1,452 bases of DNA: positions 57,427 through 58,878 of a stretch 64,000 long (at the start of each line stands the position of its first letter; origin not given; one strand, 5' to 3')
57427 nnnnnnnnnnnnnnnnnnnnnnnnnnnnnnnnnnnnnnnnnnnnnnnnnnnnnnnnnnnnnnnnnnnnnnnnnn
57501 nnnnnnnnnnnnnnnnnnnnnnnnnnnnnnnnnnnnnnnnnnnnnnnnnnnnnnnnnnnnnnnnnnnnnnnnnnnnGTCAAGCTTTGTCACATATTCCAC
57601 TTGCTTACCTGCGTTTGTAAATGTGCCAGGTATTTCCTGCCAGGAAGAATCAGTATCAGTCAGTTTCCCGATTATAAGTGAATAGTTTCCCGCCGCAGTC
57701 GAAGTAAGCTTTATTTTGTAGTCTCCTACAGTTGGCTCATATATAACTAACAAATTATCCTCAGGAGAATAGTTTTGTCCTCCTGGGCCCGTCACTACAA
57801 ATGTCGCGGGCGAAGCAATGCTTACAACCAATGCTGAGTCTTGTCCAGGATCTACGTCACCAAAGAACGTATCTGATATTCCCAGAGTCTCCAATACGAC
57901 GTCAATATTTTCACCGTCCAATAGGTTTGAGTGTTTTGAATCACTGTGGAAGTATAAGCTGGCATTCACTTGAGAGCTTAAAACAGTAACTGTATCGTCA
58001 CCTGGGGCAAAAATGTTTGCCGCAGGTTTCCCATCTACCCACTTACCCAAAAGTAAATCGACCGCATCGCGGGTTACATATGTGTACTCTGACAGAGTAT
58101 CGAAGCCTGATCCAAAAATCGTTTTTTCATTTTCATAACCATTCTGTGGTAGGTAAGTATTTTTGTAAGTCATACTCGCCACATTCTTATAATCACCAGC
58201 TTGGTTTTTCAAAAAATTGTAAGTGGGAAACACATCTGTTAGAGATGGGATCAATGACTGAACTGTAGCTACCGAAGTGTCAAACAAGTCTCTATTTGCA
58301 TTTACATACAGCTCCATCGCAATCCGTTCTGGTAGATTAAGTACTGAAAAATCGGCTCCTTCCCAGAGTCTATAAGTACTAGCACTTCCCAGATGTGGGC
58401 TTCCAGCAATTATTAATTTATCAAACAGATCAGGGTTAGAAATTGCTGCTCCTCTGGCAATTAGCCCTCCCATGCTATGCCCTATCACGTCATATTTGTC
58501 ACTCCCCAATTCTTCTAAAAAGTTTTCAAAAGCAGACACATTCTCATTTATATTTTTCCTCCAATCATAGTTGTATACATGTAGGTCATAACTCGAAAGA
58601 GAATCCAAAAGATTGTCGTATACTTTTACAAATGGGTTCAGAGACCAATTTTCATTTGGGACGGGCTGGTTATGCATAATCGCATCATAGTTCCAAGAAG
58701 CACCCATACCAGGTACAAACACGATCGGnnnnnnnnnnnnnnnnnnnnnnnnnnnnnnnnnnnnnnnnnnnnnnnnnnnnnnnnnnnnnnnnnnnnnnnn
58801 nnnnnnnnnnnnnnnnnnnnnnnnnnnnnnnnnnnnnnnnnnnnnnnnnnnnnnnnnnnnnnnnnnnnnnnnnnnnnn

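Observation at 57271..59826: Secreted Kelch-propeller / LCAT-like lipase fusion protein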

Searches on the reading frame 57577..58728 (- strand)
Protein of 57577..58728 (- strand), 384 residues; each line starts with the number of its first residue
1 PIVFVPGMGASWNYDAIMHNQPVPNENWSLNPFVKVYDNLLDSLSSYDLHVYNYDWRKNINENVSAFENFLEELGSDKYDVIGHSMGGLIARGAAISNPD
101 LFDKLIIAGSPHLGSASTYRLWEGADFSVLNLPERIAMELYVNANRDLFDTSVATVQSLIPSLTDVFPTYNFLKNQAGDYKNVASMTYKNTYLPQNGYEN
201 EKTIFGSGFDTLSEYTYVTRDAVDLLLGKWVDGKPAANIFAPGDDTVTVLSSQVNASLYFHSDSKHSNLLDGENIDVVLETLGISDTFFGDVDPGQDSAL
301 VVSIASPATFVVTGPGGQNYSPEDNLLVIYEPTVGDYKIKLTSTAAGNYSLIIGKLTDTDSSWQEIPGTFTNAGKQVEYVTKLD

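Call 72: search_protein_representatives(protein=window:57577-58728:-)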
Query: 384 residues. Proteins with E-value up to 0.001 (for the whole library): 2225; up to 1e-10: 1105; up to 1e-30: 493. The best 150 are listed.
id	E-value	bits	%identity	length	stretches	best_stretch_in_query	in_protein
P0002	4.8e-189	644.9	74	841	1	1-382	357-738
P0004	1.1e-149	515.3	62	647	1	1-382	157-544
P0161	4.2e-74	266.6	39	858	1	1-369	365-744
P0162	4.0e-73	263.4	37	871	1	1-378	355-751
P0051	7.5e-73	262.5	39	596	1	1-376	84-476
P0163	2.5e-70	254.2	38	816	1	2-372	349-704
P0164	3.4e-70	253.8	40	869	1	1-370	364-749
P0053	6.1e-69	249.6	38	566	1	1-379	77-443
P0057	7.6e-69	249.3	37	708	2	1-379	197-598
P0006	3.2e-68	247.3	39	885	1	1-381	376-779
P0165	5.6e-68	246.5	38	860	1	1-376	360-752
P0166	7.8e-67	242.7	38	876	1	1-379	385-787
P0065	2.4e-66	241.1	38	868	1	1-373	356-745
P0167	2.5e-66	241.1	38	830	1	1-371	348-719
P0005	6.1e-66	239.8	40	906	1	1-368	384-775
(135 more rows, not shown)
